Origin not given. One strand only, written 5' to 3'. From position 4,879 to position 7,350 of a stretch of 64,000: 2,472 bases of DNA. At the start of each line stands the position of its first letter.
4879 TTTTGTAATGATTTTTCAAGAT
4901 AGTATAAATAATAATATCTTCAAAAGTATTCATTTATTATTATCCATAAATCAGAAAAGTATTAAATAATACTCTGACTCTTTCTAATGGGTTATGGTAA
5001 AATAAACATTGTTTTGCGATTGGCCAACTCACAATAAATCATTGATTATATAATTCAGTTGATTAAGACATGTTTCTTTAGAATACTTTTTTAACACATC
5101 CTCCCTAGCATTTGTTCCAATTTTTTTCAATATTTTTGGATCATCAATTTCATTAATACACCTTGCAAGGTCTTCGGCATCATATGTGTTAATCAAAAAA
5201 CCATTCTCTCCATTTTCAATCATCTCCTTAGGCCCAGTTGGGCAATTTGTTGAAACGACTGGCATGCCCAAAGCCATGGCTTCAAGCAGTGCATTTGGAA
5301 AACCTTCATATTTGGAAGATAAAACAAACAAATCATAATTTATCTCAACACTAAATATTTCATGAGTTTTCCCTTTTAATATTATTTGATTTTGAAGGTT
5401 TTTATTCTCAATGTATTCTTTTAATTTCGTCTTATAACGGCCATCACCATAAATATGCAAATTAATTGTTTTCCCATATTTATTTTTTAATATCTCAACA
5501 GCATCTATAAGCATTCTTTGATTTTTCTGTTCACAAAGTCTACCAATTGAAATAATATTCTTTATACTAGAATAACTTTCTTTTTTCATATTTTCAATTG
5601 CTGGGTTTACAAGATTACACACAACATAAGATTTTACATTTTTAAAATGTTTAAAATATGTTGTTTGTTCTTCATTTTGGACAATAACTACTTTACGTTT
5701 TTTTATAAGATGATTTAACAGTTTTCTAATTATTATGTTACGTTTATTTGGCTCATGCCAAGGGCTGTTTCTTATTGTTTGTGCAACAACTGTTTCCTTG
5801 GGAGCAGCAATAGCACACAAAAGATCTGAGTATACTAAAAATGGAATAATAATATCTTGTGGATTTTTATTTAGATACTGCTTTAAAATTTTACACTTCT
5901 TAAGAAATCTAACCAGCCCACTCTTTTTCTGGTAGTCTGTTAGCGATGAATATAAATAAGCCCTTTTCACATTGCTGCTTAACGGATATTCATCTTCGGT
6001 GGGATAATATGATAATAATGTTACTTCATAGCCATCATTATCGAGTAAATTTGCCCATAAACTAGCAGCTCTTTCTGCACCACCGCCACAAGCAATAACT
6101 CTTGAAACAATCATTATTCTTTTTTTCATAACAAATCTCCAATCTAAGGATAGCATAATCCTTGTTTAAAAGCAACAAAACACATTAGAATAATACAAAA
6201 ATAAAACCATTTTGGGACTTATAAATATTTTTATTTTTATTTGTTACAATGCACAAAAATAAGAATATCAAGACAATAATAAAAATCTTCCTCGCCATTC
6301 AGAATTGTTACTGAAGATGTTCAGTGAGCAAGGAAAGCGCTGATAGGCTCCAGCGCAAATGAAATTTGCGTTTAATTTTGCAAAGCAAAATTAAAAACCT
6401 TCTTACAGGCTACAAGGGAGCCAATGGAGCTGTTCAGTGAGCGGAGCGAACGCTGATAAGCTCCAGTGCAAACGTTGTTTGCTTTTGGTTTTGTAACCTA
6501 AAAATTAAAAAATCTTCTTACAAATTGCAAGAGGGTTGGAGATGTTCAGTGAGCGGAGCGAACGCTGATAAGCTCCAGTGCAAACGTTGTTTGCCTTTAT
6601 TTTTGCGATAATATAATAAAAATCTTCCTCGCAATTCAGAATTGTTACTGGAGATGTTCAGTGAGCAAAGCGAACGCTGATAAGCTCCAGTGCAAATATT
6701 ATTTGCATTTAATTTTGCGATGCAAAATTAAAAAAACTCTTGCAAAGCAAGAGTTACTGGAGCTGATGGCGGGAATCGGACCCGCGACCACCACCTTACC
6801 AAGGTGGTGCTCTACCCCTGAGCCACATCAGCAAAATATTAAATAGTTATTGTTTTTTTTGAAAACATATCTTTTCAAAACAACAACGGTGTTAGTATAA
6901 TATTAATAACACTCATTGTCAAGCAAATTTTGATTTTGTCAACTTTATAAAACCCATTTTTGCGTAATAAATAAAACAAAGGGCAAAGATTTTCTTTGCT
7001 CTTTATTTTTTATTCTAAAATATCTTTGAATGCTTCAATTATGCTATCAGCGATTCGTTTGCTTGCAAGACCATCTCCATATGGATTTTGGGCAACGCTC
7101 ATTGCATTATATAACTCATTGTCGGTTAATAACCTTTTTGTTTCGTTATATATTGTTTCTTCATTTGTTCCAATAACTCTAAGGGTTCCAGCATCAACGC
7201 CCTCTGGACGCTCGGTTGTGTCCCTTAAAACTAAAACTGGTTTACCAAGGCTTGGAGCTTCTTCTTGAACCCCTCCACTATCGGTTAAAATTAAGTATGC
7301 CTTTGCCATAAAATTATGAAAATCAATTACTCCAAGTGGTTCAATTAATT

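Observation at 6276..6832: Four phased 58-nt GC-rich cores in register with tRNA-Thr: candidate tandem small-RNA or tRNA-derived elements of no family I recognise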

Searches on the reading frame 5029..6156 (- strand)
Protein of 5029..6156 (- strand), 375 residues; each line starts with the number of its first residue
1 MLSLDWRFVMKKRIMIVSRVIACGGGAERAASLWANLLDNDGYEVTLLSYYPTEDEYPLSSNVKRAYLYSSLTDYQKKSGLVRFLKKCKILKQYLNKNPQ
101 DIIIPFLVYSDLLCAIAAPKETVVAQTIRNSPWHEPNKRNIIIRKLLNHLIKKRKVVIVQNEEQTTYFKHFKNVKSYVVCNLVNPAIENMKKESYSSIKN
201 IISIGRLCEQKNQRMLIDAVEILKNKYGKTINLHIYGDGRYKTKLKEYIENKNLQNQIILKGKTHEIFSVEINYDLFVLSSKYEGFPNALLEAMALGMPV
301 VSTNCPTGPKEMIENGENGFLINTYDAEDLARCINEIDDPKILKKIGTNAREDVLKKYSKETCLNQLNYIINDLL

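Call 58: search_protein_families(library=pfam, proteins=[window:5029-6156:-], max_evalue=0.001)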
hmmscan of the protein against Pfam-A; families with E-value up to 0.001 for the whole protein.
window:5029-6156:- (375 aa): 4 families
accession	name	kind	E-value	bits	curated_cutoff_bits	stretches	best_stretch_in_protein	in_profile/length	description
PF00534.26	Glycos_transf_1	-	1.3e-36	126.1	26.4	1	198-352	15-171/172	Glycosyl transferases group 1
PF13692.12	Glyco_trans_1_4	-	3.2e-34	118.6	27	1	199-336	2-138/142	Glycosyl transferases group 1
PF13439.12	Glyco_transf_4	-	9e-05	23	28.5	1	25-185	2-168/170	Glycosyltransferase Family 4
PF13524.12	Glyco_trans_1_2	-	0.00018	21.9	25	1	224-366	10-141/144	Glycosyl transferase-like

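Call 77: find_homologous_proteins(query=window:5029-6129:-, max_evalue=1e-60)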
Query window:5029-6129:- (366 aa): 15 proteins with E <= 1e-60 among 8000 candidates.
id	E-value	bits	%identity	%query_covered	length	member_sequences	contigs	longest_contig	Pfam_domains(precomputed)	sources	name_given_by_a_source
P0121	2.1e-154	532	64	99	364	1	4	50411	PF00534.27,PF13439.13,PF13692.13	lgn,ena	-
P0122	4.9e-111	389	52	100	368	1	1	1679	PF00534.27,PF13692.13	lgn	-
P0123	5.4e-98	346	50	96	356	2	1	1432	PF00534.27,PF13439.13,PF13692.13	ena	-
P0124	3.3e-82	294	45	95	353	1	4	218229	PF00534.27,PF13692.13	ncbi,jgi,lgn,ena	-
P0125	2.3e-78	282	40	100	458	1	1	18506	PF00534.27,PF20706.4,PF13692.13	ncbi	-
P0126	2.9e-78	281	43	99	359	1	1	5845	PF00534.27,PF13524.13,PF13439.13,PF20706.4,PF13692.13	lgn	-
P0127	1.9e-75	272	40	100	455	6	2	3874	PF00534.27,PF20706.4,PF13692.13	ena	-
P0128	1.9e-73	266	40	99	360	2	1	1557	PF00534.27,PF13524.13,PF13439.13,PF20706.4,PF13692.13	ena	-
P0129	1.1e-72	263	41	99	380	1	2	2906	PF00534.27,PF13439.13,PF13692.13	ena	-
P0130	5.5e-70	254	43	92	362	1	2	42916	PF00534.27,PF13439.13,PF13692.13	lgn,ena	-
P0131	3.0e-67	245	41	100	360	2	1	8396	PF00534.27,PF13692.13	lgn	-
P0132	6.2e-66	241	43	92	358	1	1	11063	PF00534.27,PF13692.13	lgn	-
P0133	4.4e-64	235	43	92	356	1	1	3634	PF00534.27,PF13477.13,PF13439.13,PF13692.13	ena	-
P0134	2.8e-61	226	39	96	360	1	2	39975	PF00534.27,PF13692.13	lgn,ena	-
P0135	4.1e-61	225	38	98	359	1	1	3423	PF00534.27,PF13477.13,PF13439.13,PF20706.4,PF13692.13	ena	-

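Call 78: find_encoding_contigs(protein=P0121, flank=4000, max_places=4)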
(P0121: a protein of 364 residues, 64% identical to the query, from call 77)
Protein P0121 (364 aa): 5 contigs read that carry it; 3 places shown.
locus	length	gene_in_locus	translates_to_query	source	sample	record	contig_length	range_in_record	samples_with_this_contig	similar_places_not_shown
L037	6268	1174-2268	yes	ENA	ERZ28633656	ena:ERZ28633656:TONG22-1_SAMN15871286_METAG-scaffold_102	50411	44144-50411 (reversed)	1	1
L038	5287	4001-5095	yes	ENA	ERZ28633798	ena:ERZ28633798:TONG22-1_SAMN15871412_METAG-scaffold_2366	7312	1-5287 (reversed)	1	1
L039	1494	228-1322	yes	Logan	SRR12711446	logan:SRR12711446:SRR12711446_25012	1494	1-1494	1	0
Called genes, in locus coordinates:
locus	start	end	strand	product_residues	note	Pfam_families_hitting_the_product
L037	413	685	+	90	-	PF21645:FakA-like_M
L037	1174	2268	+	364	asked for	PF13439:Glyco_transf_4, PF00534:Glycos_transf_1, PF13692:Glyco_trans_1_4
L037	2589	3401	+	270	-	PF02397:Bac_transf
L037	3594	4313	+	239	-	-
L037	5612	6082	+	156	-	-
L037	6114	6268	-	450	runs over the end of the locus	-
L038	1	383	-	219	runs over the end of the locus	PF25087:GMPPB_C (weak), PF25247:LbH_GLGC (faint), PF24894:Hexapep_GlmU (weak), PF25084:LbH_EIF2B (weak), PF25087:GMPPB_C, PF00132:Hexapep (weak)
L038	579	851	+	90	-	PF00216:Bac_DNA_binding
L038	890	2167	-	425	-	PF13439:Glyco_transf_4, PF20706:GT4-conflict (weak), PF13579:Glyco_trans_4_4, PF00534:Glycos_transf_1, PF13692:Glyco_trans_1_4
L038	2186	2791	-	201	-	PF01381:HTH_3, PF12844:HTH_19, PF13560:HTH_31 (weak)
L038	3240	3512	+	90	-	PF21645:FakA-like_M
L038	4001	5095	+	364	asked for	PF13439:Glyco_transf_4, PF00534:Glycos_transf_1, PF13692:Glyco_trans_1_4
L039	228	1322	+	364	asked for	PF13439:Glyco_transf_4, PF00534:Glycos_transf_1, PF13692:Glyco_trans_1_4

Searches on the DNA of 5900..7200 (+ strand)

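Call 4: search_rna_families(source=window, start=5900, end=7200, threshold=evalue, max_evalue=10, show_alignments=3)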
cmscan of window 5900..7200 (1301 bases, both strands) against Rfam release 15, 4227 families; matches with E-value up to 10: 26.
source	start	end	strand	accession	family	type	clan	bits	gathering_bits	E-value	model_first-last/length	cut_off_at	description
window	6761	6832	-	RF00005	tRNA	Gene; tRNA;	CL00001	69.1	29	1.1e-14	1-71/71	no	tRNA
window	6613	6796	+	RF02194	HPnc0260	Gene; antisense;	-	35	59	0.11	1-156/156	no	Bacterial antisense RNA HPnc0260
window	6970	7044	-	RF02029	sraA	Gene; sRNA;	-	28.2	56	0.068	1-95/95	no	sraA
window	6973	7033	-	RF02432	SpF25_sRNA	Gene; sRNA;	-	26.1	48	0.11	1-102/102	no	Streptococcus sRNA SpF25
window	6949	7010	+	RF02551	DapZ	Cis-reg;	-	24.2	56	0.14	1-78/78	no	ABC transporter regulator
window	6908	7016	+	RF01774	rpsL_ricks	Cis-reg; leader;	-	24.1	60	5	1-131/131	no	Rickettsia rpsL leader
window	6914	7006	+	RF02607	AbsR25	Gene; sRNA;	-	22.8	47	0.27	1-164/164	no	Acinetobacter sRNA 25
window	6971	7007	-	RF04343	Plastid-psbA-2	Cis-reg;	CL00153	20.2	55.8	0.81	1-60/60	no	Plastid-psbA-2 3UTR RNA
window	6466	6523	+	RF00900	mir-255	Gene; miRNA;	-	19.3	50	2.4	1-59/59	no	mir-255 microRNA precursor family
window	6970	7014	+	RF00433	Hsp90_CRE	Cis-reg; thermoregulator;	-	18.7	50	1.7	79-125/152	no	Hsp90 cis-regulatory element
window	6603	6755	+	RF01264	snR83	Gene; snRNA; snoRNA; HACA-box;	CL00023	18.6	75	0.14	1-308/308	no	Small nucleolar RNA snR83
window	6962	7009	+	RF02432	SpF25_sRNA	Gene; sRNA;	-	18.6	48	4.9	1-102/102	no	Streptococcus sRNA SpF25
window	6947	7016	-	RF01808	MicX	Gene; sRNA;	-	18.3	75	0.25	1-194/194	no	MicX Vibrio cholerae sRNA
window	6760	6832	+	RF04354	Plastid-ycf2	Cis-reg;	-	18.3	65.7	1.1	1-75/75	no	Plastid-ycf2 5UTR RNA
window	6847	6888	-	RF04174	MIR4208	Gene; miRNA;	-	18.2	140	9.8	1-191/191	no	MIR4208 microRNA precursor family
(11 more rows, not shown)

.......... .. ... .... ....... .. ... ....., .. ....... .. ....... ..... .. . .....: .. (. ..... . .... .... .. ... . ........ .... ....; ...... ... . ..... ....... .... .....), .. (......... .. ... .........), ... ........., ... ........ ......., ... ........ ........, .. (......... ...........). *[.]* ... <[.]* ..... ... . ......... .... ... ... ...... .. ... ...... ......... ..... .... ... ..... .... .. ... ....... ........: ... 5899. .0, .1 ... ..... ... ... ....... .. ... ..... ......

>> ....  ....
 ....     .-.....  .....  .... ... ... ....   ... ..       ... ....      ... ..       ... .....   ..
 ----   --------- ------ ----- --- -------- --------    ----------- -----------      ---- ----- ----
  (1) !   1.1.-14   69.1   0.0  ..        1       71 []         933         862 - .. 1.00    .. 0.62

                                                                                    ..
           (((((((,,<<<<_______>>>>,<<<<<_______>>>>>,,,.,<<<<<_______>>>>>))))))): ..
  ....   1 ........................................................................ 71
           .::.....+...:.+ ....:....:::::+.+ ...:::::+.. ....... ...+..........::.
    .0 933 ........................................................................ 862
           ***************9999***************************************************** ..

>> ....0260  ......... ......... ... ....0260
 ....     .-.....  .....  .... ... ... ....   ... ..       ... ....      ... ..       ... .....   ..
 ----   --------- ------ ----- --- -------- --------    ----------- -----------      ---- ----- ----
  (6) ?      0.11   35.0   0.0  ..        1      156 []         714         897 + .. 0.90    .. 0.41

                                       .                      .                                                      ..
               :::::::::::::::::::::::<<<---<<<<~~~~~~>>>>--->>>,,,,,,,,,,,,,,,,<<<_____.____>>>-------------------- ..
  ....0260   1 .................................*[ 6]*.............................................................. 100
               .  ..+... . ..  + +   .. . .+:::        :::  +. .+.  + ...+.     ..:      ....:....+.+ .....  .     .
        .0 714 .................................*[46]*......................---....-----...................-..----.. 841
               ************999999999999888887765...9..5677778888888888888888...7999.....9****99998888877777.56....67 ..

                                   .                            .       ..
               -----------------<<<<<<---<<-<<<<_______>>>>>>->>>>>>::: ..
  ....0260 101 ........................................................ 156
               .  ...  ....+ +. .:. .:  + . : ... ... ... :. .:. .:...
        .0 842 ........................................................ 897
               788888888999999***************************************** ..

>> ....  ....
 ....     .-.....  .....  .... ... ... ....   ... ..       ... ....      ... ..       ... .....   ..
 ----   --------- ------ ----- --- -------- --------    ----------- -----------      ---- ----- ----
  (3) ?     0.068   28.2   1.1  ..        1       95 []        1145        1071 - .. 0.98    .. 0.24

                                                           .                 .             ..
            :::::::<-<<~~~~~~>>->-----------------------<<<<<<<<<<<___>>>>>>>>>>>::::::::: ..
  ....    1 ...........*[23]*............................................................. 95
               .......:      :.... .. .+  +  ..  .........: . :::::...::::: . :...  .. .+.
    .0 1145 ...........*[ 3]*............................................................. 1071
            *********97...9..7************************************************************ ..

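Call 32: search_dna_similar(query=window:6276-6760:+, collection=phages, mode=distant, max_evalue=0.01)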
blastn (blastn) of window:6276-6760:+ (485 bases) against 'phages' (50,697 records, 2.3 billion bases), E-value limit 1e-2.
No match.

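Call 33: search_dna_similar(query=window:6276-6760:+, collection=plasmids, mode=distant, max_evalue=0.01)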
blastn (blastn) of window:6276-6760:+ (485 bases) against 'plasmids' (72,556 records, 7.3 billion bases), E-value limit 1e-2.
No match.

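Call 53: build_rna_model(alignment_id=A3, structure=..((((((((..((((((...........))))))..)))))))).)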
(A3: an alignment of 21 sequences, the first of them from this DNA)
Model R1 built from alignment A3 (21 sequences, 46 columns); structure: as given.
model positions 46; base pairs 14; branch points 0; effective number of sequences 5.28; information 1.197 bits per position. Calibrated on 0.2 Mb of random sequence (short: E-values are rough).
structure used (alignment columns):
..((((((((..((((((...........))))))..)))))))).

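Call 54: search_with_rna_model(model_id=R1, sources=[window, L001, L002, L003, L005, L014, L015, L018, L023, L026, L028, L029, L030, L031, L032, L033, L034, L035, L036], max_evalue=10)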
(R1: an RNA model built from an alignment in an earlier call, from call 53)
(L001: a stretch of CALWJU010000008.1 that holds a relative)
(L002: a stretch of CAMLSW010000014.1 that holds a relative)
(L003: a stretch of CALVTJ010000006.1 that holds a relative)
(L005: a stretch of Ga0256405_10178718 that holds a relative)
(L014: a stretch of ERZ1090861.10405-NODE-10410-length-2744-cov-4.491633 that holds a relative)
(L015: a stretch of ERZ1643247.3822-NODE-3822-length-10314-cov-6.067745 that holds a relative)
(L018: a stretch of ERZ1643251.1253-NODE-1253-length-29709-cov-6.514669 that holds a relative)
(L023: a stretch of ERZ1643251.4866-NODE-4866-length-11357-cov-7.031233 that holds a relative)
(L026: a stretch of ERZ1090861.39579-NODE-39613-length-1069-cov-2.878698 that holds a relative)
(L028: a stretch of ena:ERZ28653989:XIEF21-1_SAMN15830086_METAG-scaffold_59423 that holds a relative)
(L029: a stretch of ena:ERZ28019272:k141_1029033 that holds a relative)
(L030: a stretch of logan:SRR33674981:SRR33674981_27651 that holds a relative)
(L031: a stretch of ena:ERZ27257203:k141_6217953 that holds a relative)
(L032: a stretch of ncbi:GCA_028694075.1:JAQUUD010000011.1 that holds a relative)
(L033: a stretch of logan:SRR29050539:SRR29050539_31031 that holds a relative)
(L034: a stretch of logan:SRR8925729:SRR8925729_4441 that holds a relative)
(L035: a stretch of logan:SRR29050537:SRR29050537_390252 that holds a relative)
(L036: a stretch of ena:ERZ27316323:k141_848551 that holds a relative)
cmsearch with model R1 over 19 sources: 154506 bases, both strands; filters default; matches with E-value up to 10: 26.
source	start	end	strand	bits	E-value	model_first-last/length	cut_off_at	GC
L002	704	749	-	73.3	2.5e-16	1-46/46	no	0.54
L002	768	813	-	73.3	2.7e-16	1-46/46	no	0.59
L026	929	974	-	72.8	3.4e-16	1-46/46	no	0.54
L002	832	877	-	72.7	3.6e-16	1-46/46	no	0.59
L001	560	605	-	71.9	5.9e-16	1-46/46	no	0.52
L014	2247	2292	-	71.9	6.1e-16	1-46/46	no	0.52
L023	8539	8584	+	71.9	6.1e-16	1-46/46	no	0.54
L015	10120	10165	+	71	1e-15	1-46/46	no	0.54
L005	35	80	-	70.9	1.1e-15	1-46/46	no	0.5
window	6646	6691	+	70.7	1.2e-15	1-46/46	no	0.48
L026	795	840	-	70.6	1.3e-15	1-46/46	no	0.52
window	6422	6467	+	69.3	2.9e-15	1-46/46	no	0.54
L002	966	1011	-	68.9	3.5e-15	1-46/46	no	0.54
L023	8436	8481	+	67.3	9.1e-15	1-46/46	no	0.54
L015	8536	8581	+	67.3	9.3e-15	1-46/46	no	0.54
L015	10017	10062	+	65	3.7e-14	1-46/46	no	0.52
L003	3646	3691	-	64.2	6e-14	1-46/46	no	0.5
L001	641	686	-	63.4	9.6e-14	1-46/46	no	0.5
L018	610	655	-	61.7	2.6e-13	1-46/46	no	0.59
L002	703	748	+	18.4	0.044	1-46/46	no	0.57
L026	928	973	+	17.7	0.067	1-46/46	no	0.57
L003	3645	3690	+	15.7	0.23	1-46/46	no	0.52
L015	10121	10166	-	12.3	1.7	1-46/46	no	0.57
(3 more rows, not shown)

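Call 80: search_with_rna_model(model_id=R1, sources=[L037, L038, L039], max_evalue=10)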
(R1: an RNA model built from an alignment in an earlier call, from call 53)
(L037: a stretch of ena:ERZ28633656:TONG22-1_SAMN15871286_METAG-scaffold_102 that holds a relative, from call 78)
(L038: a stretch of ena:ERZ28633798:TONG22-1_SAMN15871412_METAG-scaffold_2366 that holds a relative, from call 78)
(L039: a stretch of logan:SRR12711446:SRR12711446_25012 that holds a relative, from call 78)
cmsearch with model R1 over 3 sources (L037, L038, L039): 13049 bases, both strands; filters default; matches with E-value up to 10: 0.
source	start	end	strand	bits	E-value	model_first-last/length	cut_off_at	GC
